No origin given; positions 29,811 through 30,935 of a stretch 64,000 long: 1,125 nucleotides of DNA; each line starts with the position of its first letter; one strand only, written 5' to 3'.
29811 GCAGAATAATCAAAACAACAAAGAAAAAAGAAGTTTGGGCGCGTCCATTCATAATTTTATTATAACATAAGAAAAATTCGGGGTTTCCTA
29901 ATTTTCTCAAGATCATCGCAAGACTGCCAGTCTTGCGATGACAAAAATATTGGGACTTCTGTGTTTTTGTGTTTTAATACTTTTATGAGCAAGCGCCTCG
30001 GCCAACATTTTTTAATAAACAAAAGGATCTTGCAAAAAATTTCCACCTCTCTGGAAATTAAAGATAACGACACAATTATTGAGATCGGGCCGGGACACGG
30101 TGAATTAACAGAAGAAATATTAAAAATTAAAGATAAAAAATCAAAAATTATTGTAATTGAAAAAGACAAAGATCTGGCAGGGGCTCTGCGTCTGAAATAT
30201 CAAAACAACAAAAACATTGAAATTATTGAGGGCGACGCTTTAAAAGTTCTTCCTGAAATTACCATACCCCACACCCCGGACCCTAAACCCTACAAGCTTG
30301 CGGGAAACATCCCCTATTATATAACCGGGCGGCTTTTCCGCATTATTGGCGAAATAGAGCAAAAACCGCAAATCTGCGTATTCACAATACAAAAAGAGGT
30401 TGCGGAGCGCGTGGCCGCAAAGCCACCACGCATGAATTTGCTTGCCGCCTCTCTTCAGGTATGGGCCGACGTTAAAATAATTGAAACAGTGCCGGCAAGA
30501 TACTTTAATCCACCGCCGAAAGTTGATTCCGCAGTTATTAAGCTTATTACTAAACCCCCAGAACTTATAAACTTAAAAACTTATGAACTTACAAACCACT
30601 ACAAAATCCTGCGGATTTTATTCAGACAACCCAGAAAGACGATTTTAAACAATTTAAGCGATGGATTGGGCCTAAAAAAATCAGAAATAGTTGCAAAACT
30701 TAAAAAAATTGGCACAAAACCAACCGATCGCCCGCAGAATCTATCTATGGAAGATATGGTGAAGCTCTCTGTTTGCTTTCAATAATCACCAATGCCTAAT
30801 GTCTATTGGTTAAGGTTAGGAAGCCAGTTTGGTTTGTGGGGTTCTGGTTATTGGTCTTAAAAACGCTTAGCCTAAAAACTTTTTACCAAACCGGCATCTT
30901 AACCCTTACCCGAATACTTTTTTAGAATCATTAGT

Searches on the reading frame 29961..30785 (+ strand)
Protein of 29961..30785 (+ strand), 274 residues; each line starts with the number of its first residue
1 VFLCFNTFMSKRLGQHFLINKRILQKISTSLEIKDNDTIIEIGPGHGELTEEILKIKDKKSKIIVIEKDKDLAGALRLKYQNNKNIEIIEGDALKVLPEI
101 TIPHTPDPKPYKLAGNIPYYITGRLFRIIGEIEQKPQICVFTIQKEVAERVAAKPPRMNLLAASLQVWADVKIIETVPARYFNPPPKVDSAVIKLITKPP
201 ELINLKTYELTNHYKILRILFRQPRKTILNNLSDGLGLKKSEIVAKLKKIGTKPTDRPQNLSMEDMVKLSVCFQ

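Call 101: search_protein_families(library=pfam, proteins=[window:29961-30785:+], max_evalue=0.001)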
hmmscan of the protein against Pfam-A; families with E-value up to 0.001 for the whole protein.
window:29961-30785:+ (274 aa): 1 family
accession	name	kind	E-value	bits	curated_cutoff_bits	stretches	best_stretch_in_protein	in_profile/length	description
PF00398.26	RrnaAD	-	4.7e-50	170.6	24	1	11-269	6-257/263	Ribosomal RNA adenine dimethylase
